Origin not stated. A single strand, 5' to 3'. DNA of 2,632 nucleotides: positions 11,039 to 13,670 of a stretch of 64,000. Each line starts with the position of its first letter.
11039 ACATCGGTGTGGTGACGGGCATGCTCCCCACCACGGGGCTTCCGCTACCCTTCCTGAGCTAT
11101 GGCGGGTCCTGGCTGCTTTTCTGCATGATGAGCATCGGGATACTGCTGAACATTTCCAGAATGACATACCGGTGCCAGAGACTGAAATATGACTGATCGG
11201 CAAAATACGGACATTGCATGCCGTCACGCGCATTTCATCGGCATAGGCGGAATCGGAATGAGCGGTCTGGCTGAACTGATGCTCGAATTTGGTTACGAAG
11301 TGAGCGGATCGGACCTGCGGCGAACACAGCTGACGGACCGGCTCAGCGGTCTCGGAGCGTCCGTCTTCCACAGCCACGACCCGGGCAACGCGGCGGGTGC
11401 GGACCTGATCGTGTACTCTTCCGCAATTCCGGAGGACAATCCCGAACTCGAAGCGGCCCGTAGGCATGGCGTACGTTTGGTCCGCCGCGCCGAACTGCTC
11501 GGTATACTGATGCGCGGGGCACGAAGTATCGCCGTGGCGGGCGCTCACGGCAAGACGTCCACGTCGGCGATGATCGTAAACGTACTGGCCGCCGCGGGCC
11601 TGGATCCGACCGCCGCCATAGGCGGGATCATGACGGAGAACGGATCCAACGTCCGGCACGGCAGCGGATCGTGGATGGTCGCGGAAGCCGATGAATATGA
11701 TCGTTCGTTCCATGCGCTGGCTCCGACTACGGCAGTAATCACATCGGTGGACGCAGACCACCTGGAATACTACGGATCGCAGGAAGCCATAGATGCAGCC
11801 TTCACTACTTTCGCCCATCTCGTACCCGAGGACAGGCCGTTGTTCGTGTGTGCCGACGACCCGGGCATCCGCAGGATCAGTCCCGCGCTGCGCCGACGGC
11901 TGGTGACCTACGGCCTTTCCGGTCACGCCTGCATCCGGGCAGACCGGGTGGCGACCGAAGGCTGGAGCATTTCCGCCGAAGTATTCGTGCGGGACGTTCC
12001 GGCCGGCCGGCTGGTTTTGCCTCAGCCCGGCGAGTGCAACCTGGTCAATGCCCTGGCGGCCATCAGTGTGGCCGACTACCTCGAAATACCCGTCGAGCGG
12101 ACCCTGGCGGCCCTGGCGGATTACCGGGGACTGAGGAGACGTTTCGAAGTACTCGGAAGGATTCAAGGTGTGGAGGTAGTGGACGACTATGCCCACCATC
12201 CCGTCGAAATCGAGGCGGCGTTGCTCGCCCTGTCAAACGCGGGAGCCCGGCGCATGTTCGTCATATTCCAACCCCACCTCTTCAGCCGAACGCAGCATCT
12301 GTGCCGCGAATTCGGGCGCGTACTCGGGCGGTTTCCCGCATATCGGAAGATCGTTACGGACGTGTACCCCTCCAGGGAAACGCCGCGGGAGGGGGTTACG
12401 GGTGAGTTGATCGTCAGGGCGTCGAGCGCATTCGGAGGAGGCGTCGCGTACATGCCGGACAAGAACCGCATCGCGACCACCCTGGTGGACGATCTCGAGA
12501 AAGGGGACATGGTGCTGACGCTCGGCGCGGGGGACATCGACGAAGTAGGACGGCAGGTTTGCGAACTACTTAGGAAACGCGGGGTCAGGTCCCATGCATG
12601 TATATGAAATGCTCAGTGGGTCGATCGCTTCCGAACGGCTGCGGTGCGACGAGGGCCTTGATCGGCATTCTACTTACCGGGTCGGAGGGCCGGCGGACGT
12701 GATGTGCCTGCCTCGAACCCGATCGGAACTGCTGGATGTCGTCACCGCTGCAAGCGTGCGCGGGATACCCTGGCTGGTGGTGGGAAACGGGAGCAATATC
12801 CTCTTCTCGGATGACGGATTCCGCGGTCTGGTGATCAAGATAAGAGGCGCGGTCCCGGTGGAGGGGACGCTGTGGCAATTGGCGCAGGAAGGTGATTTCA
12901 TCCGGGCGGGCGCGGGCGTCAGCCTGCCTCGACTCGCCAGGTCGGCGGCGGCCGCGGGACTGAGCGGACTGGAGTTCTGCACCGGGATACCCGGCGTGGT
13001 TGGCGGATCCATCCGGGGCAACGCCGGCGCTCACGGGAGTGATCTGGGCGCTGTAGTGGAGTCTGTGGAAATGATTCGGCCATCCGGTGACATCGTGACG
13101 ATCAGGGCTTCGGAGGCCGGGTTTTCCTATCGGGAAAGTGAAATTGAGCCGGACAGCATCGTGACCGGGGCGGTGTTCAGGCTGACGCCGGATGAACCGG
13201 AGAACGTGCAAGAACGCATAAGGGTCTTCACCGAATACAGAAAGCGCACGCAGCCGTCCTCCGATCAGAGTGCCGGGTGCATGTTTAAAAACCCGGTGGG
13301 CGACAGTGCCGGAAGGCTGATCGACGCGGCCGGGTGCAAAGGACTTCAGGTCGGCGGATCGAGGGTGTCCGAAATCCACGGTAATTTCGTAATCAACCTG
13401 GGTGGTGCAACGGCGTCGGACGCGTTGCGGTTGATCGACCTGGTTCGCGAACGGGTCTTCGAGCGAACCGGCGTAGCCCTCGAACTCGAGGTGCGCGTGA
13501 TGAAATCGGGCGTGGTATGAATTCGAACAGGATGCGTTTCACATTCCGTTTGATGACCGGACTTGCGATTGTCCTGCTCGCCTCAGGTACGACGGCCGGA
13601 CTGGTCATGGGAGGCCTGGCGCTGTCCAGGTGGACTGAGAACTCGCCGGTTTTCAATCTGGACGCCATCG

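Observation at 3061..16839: Minimal dcw cluster: mraY, murD, murG and ddl are missing from their canonical slots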

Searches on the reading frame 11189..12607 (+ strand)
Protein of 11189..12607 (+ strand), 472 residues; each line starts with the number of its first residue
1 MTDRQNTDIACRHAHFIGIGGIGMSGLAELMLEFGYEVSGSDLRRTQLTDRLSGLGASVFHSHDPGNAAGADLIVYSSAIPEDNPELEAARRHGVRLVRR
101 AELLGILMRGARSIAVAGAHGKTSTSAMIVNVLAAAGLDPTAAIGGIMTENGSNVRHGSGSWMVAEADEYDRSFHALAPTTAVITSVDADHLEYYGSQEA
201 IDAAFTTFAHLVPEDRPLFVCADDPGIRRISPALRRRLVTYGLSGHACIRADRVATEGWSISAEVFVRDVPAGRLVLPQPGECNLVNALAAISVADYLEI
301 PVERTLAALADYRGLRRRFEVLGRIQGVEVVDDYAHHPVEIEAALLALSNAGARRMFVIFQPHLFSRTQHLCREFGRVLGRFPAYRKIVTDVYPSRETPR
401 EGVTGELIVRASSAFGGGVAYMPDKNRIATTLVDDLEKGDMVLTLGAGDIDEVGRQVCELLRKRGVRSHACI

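Call 3: search_protein_families(library=pfam, proteins=[window:11189-12607:+])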
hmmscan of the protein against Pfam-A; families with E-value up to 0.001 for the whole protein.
window:11189-12607:+ (472 aa): 3 families
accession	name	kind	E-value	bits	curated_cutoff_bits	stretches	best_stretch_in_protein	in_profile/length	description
PF01225.30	Mur_ligase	-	2.6e-26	92.2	21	1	13-110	1-93/95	Mur ligase family, catalytic domain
PF02875.26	Mur_ligase_C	-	1.5e-20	74.7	28.4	1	317-448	1-127/127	Mur ligase, glutamate ligase domain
PF08245.18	Mur_ligase_M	-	1.8e-19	70.9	24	1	116-295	1-200/200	Mur ligase middle domain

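Call 4: search_protein_families(library=ncbifam, proteins=[window:11189-12607:+])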
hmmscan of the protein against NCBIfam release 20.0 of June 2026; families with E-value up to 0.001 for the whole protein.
window:11189-12607:+ (472 aa): 22 families
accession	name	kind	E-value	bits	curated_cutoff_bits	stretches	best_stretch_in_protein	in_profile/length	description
TIGR01082.1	murC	equivalog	2.4e-132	442.2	335.1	1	14-457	2-448/449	UDP-N-acetylmuramate--L-alanine ligase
NF011171.0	PRK14573.1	equivalog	4.2e-82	276.3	1015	1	13-457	6-444/809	bifunctional UDP-N-acetylmuramate--L-alanine ligase/D-alanine--D-alanine ligase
TIGR01081.1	mpl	equivalog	2e-45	155.6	388.7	1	13-363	1-359/448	UDP-N-acetylmuramate:L-alanyl-gamma-D-glutamyl-meso-diaminopimelate ligase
TIGR01087.1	murD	equivalog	1.3e-29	103.6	211.95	1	16-351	4-338/441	UDP-N-acetylmuramoyl-L-alanine--D-glutamate ligase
NF001124.0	PRK00139.1-2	equivalog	5.9e-27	94.6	476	1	180-448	200-468/500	UDP-N-acetylmuramoyl-L-alanyl-D-glutamate--2,6-diaminopimelate ligase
NF053645.1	pMurC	equivalog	5.5e-22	78.1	560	2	278-354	314-391/492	pseudomurein biosynthesis peptide ligase pMurC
TIGR01085.1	murE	subfamily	1.1e-20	74.1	257.3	1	181-449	180-448/472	UDP-N-acetylmuramyl-tripeptide synthetase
NF001126.0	PRK00139.1-4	equivalog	1.3e-20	73.5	373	1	180-360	195-374/486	UDP-N-acetylmuramoyl-L-alanyl-D-glutamate--2,6-diaminopimelate ligase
NF008896.0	PRK11929.1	equivalog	2e-18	65.7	1023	1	177-359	678-867/965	bifunctional UDP-N-acetylmuramoyl-L-alanyl-D-glutamate--2,6-diaminopimelate ligase MurE/UDP-N-acetylmuramoyl-tripeptide--D-alanyl-D-alanine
TIGR01143.1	murF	subfamily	3.8e-17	62.3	288.6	1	176-359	147-331/418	UDP-N-acetylmuramoyl-tripeptide--D-alanyl-D-alanine ligase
NF053648.1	pMurE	equivalog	1.8e-16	59.9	600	1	174-360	185-360/464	pseudomurein biosynthesis peptide ligase pMurE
NF001123.0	PRK00139.1-1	equivalog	1.5e-12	47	586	1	176-448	194-465/493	UDP-N-acetylmuramoyl-L-alanyl-D-glutamate--2,6-diaminopimelate ligase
NF053646.1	pMurD1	equivalog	9.5e-12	44.3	610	1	287-384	287-379/465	pseudomurein biosynthesis peptide ligase pMurD1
NF033197.0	F430_CfbE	equivalog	1.6e-08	34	250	1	26-136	11-124/430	coenzyme F430 synthase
NF010628.0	PRK14022.1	equivalog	5.8e-08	31.9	536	1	183-413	205-424/483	UDP-N-acetylmuramoyl-L-alanyl-D-glutamate--L-lysine ligase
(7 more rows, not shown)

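Call 14: find_related_loci(query=window:11189-12607:+, collection=genome_contigs, flank=10000)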
Query window:11189-12607:+ (472 aa) in genome_contigs; peptide patterns used: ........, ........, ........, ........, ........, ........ (x = any residue, [..] = any of these).
451 stretches matched a pattern; 331 encode a relative of the query (tblastn E <= 1e-3); the best 80 are kept; 79 distinct loci.
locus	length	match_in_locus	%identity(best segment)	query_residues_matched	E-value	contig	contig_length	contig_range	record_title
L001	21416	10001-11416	97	1-472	0e+0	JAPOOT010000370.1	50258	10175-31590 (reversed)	MAG: Gemmatimonadetes bacterium isolate APA_bin_41 c_000000054415, whole genome shotgun sequence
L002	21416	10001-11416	97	1-472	0e+0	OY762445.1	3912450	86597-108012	MAG: bacterium isolate 4d88f91b-64ba-49ef-9c7d-4906d56127d1 genome assembly, chromosome: 1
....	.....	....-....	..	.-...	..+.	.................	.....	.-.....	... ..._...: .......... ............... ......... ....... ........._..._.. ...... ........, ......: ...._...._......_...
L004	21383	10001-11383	81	9-469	0e+0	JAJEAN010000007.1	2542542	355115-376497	MAG: Candidatus Latescibacterota bacterium isolate jk18x7bins.54 k141_2599900, whole genome shotgun sequence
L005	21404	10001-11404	79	2-469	0e+0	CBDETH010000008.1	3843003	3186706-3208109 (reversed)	MAG: bacterium isolate a37c322d-fd18-4de0-acdf-9ec38001f2fc genome assembly, contig: contig_8, whole genome shotgun sequ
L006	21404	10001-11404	79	5-472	0e+0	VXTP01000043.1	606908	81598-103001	MAG: Gemmatimonadetes bacterium isolate SB0665_bin_8 NODE_2_length_606908_cov_12.920945, whole genome shotgun sequence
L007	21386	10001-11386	80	8-469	0e+0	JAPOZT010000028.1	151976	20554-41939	MAG: Gemmatimonadetes bacterium isolate IRC1_bin_16 NODE_93_length_151976_cov_19.8281, whole genome shotgun sequence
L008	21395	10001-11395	79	1-465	0e+0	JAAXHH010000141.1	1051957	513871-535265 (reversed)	MAG: Candidatus Latescibacterota bacterium isolate Plut_88884 unfiltered_Plut_88884_genomic_contig_92112, whole genome s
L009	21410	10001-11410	79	3-472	0e+0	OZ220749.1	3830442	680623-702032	MAG: bacterium isolate 072a604d-d951-4d4f-bb27-b5f30d89a258 genome assembly, chromosome: 1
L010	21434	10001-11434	79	1-469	0e+0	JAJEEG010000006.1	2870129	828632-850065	MAG: Candidatus Latescibacterota bacterium isolate p16x34bins.14 k141_287726, whole genome shotgun sequence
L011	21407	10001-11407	78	1-469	0e+0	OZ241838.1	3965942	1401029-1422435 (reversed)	MAG: bacterium isolate 834f4656-8c40-439b-be50-31c876aeaf38 genome assembly, chromosome: 1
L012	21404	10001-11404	76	1-467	0e+0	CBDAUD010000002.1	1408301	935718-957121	MAG: bacterium isolate 878a0cea-2b96-4014-b147-88fee9e3d867 genome assembly, contig: contig_2, whole genome shotgun sequ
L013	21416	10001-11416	80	1-472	0e+0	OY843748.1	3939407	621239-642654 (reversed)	MAG: bacterium isolate 9408d56b-0626-48ff-8cc4-40385ffb9045 genome assembly, chromosome: 1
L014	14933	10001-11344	42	8-459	3e-110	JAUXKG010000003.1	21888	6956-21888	MAG: Acidobacteriota bacterium isolate CSMAG_3102 CSMAG_3102_k127_10422925_length_21888_cov_21.8967, whole genome shotgu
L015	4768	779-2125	43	12-461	6e-109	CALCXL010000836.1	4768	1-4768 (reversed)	MAG TPA_asm: uncultured proteobacterium isolate ERR2206771_bin.20_CONCOCT_v1.1_MAG genome assembly, contig: ERZ888641.15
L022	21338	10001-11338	40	13-459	4e-105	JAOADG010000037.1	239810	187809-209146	MAG: bacterium isolate SKW228 k141_1027795, whole genome shotgun sequence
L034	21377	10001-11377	44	12-461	2e-100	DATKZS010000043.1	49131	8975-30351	MAG TPA_asm: bacterium isolate SMAG_U14251 k141_2378947, whole genome shotgun sequence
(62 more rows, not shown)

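Call 19: search_protein_families(library=ncbifam, proteins=[L034:5266-6345:+, L034:6349-7701:+, L034:8813-9934:+, L034:12375-13292:+, L022:7369-8757:+, L022:8751-9974:+, L022:5955-7367:+], max_evalue=1e-20)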
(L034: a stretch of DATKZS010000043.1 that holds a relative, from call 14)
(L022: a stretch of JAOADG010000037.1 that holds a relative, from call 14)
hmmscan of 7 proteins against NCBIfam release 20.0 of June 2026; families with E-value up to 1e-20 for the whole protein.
L034:5266-6345:+ (359 aa): 2 families
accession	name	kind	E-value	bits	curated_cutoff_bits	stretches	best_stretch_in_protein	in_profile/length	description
TIGR00445.1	mraY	equivalog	1.2e-130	435.7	192.05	1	38-359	2-321/321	phospho-N-acetylmuramoyl-pentapeptide-transferase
NF053644.1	MraY_archaea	equivalog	6.9e-29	101.2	450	0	168-353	176-340/340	pseudomurein biosynthesis MraY family phospho-N-acetylmuramoyl-pentapeptide-transferase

L034:6349-7701:+ (450 aa): 9 families
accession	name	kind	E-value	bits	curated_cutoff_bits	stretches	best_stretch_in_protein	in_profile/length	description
TIGR01087.1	murD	equivalog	3.4e-121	405.4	211.95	1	7-446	1-439/441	UDP-N-acetylmuramoyl-L-alanine--D-glutamate ligase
TIGR01082.1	murC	equivalog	3.8e-38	131.7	335.1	1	10-344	4-335/449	UDP-N-acetylmuramate--L-alanine ligase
NF053645.1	pMurC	equivalog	3e-27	95.5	560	0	9-228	2-228/492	pseudomurein biosynthesis peptide ligase pMurC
NF001126.0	PRK00139.1-4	equivalog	3.1e-25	88.7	373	0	160-323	173-340/486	UDP-N-acetylmuramoyl-L-alanyl-D-glutamate--2,6-diaminopimelate ligase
TIGR01085.1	murE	subfamily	2e-24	86.4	257.3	0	160-321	157-328/472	UDP-N-acetylmuramyl-tripeptide synthetase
NF053647.1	pMurD2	equivalog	3.9e-24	85.3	550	0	7-226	2-217/405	pseudomurein biosynthesis peptide ligase pMurD2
NF001124.0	PRK00139.1-2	equivalog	5.3e-24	84.8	476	1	109-346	110-371/500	UDP-N-acetylmuramoyl-L-alanyl-D-glutamate--2,6-diaminopimelate ligase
NF008896.0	PRK11929.1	equivalog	2.2e-23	82.1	1023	1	73-348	569-857/965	bifunctional UDP-N-acetylmuramoyl-L-alanyl-D-glutamate--2,6-diaminopimelate ligase MurE/UDP-N-acetylmuramoyl-tripeptide--D-alanyl-D-alanine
TIGR01143.1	murF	subfamily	5.3e-21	75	288.6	1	103-348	69-320/418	UDP-N-acetylmuramoyl-tripeptide--D-alanyl-D-alanine ligase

L034:8813-9934:+ (373 aa): 2 families
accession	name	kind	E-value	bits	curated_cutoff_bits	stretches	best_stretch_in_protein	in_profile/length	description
TIGR01133.1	murG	equivalog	2.4e-95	319.5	250.25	1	3-366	6-351/353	undecaprenyldiphospho-muramoylpentapeptide beta-N-acetylglucosaminyltransferase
NF009102.0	PRK12446.1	equivalog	4.1e-32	111.4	339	1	3-346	2-330/352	undecaprenyldiphospho-muramoylpentapeptide beta-N-acetylglucosaminyltransferase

L034:12375-13292:+ (305 aa): 29 families (the best 25 are shown)
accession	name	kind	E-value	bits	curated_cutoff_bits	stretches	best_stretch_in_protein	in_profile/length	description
NF002378.0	PRK01372.1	subfamily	5.7e-107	357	243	1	7-303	7-303/305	D-alanine--D-alanine ligase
TIGR01205.1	D_ala_D_alaTIGR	subfamily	2.7e-86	289.4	245.65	1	9-301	2-317/318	D-alanine--D-alanine ligase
NF002528.0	PRK01966.1-4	subfamily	6.9e-73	245.5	262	1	55-303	96-360/366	D-alanine--D-alanine ligase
NF011169.0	PRK14571.1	equivalog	4.2e-70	236.5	404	1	9-303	3-297/300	D-alanyl-alanine synthetase A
NF002527.0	PRK01966.1-3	equivalog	2.3e-58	198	310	1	56-303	74-330/332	D-alanine--D-alanine ligase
NF000091.3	D_ala_D_ser_VanG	exception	6.8e-57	192.9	495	1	51-301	86-343/344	D-alanine--D-serine ligase VanG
NF002526.0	PRK01966.1-2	equivalog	3.1e-56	190.8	449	1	50-303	85-349/362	D-alanine--D-alanine ligase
NF011167.0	PRK14569.1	equivalog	1.7e-55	188.5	410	1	5-301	2-295/296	D-alanyl-alanine synthetase A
NF011170.0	PRK14572.1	equivalog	5.5e-55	186.9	489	1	52-298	82-342/351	D-alanyl-alanine synthetase A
NF002525.0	PRK01966.1-1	equivalog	2.4e-54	184.7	457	1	57-303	97-352/364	D-alanine--D-alanine ligase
NF000207.3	D_ala_D_ser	equivalog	4.4e-48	164.2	520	1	57-303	88-341/342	D-alanine--D-serine ligase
NF000206.1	D_ala_D_lac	equivalog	8.9e-46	156.5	550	1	53-302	85-341/342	D-alanine--(R)-lactate ligase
NF002529.0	PRK01966.1-5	equivalog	1.6e-45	155.5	472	1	61-302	88-337/348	D-alanine--D-alanine ligase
NF000372.1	D_ala_D_lac_VanI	exception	2.3e-43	148.8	700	1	54-299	86-338/341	D-alanine--(R)-lactate ligase VanI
NF000374.1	D_ala_D_lac_VanO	exception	1.2e-40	139.6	750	1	57-305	89-344/346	D-alanine--(R)-lactate ligase VanO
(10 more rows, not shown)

L022:7369-8757:+ (462 aa): 7 families
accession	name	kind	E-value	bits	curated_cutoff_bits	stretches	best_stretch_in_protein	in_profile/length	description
TIGR01087.1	murD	equivalog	3.2e-123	412.1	211.95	1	18-458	1-440/441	UDP-N-acetylmuramoyl-L-alanine--D-glutamate ligase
TIGR01082.1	murC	equivalog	3.3e-34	118.8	335.1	1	21-356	4-336/449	UDP-N-acetylmuramate--L-alanine ligase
NF053647.1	pMurD2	equivalog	7.8e-28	97.5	550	1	18-251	2-232/405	pseudomurein biosynthesis peptide ligase pMurD2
NF053645.1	pMurC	equivalog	1.2e-24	86.9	560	0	30-241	13-232/492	pseudomurein biosynthesis peptide ligase pMurC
NF008896.0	PRK11929.1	equivalog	2.9e-24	85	1023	1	117-419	602-926/965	bifunctional UDP-N-acetylmuramoyl-L-alanyl-D-glutamate--2,6-diaminopimelate ligase MurE/UDP-N-acetylmuramoyl-tripeptide--D-alanyl-D-alanine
TIGR01143.1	murF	subfamily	1.1e-23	83.9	288.6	1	117-359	72-320/418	UDP-N-acetylmuramoyl-tripeptide--D-alanyl-D-alanine ligase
NF053646.1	pMurD1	equivalog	2.1e-22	79.4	610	1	19-360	3-351/465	pseudomurein biosynthesis peptide ligase pMurD1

L022:8751-9974:+ (407 aa): 6 families
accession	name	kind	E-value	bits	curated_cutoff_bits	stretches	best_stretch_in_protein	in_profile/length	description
TIGR02614.1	ftsW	equivalog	1.2e-73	248.3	337.5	1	18-397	2-356/357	putative lipid II flippase FtsW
TIGR02210.1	rodA_shape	equivalog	9.6e-63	212.4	336.7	1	17-396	1-354/357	rod shape-determining protein RodA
TIGR02615.1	spoVE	exception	2.4e-52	178.6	448.8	1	17-395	1-353/354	stage V sporulation protein E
NF008042.0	PRK10774.1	equivalog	1.5e-37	129.6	493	1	61-398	70-392/405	cell division protein FtsW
NF037961.1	RodA_shape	subfamily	3.8e-34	118.7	150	1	253-395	264-408/415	rod shape-determining protein RodA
NF008060.0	PRK10794.1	equivalog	2.8e-32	112.1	590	1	68-406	48-369/370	peptidoglycan glycosyltransferase MrdB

L022:5955-7367:+ (470 aa): 9 families
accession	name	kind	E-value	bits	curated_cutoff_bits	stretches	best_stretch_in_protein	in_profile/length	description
TIGR01143.1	murF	subfamily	9.8e-108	360.8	288.6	1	29-455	1-415/418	UDP-N-acetylmuramoyl-tripeptide--D-alanyl-D-alanine ligase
NF008896.0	PRK11929.1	equivalog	1.6e-97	327.4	1023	1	16-459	519-957/965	bifunctional UDP-N-acetylmuramoyl-L-alanyl-D-glutamate--2,6-diaminopimelate ligase MurE/UDP-N-acetylmuramoyl-tripeptide--D-alanyl-D-alanine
NF008041.0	PRK10773.1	equivalog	3.9e-74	250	551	1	5-454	5-443/453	UDP-N-acetylmuramoyl-tripeptide--D-alanyl-D-alanine ligase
NF008897.0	PRK11930.1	equivalog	3.2e-68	230.5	804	1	22-464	22-459/822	bifunctional UDP-N-acetylmuramoyl-tripeptide:D-alanyl-D-alanine ligase/alanine racemase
NF010693.0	PRK14093.1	equivalog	6.4e-67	226.2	544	1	21-464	25-470/479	UDP-N-acetylmuramoylalanyl-D-glutamyl-2,6-diaminopimelate--D-alanyl-D-alanine ligase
NF001126.0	PRK00139.1-4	equivalog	1.2e-31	109.8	373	0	19-133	18-131/486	UDP-N-acetylmuramoyl-L-alanyl-D-glutamate--2,6-diaminopimelate ligase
NF001124.0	PRK00139.1-2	equivalog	8.7e-30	103.9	476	0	20-133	24-136/500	UDP-N-acetylmuramoyl-L-alanyl-D-glutamate--2,6-diaminopimelate ligase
TIGR01085.1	murE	subfamily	4e-27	95.3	257.3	0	23-133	3-112/472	UDP-N-acetylmuramyl-tripeptide synthetase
NF001123.0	PRK00139.1-1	equivalog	4.8e-23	81.6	586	0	20-133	16-134/493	UDP-N-acetylmuramoyl-L-alanyl-D-glutamate--2,6-diaminopimelate ligase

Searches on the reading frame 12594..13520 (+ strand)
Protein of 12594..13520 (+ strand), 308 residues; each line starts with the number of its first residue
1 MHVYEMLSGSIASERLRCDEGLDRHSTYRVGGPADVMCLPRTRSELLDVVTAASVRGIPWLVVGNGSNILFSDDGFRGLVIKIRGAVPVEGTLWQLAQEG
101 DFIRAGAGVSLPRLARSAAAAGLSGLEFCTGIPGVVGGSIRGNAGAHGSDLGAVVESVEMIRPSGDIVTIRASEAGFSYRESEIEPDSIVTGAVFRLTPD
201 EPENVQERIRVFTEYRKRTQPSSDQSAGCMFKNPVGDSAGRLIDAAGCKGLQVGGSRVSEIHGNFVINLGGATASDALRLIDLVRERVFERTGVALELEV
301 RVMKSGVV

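Call 3: search_protein_families(library=pfam, proteins=[window:12594-13520:+])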
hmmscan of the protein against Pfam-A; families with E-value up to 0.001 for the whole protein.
window:12594-13520:+ (308 aa): 2 families
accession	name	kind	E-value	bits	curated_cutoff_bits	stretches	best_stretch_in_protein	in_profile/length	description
PF02873.21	MurB_C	-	1.9e-32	111.8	27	1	205-302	2-98/99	UDP-N-acetylenolpyruvoylglucosamine reductase, C-terminal domain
PF01565.28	FAD_binding_4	-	3.3e-21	75.9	26.4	1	35-170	2-138/139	FAD binding domain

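Call 4: search_protein_families(library=ncbifam, proteins=[window:12594-13520:+])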
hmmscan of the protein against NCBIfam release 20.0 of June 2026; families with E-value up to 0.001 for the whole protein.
window:12594-13520:+ (308 aa): 7 families
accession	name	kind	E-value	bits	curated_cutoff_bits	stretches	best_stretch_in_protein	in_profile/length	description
NF010480.0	PRK13905.1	equivalog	5.9e-97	324.2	259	1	12-304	12-299/303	UDP-N-acetylmuramate dehydrogenase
TIGR00179.1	murB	equivalog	1.6e-65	221.3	144.5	1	22-303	1-289/290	UDP-N-acetylmuramate dehydrogenase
NF011245.0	PRK14651.1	equivalog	1.6e-60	204.6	224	1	22-302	9-266/273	UDP-N-acetylmuramate dehydrogenase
NF010479.0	PRK13904.1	equivalog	5.7e-40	137.4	273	1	95-302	62-257/258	UDP-N-acetylmuramate dehydrogenase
NF010478.0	PRK13903.1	equivalog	9.3e-37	126.7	231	2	18-200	17-196/362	UDP-N-acetylmuramate dehydrogenase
NF000755.0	PRK00046.1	equivalog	1.9e-33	115.6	277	2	19-184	7-169/343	UDP-N-acetylmuramate dehydrogenase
NF011242.0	PRK14648.1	equivalog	8e-31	107.5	426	2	193-301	229-339/354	UDP-N-acetylmuramate dehydrogenase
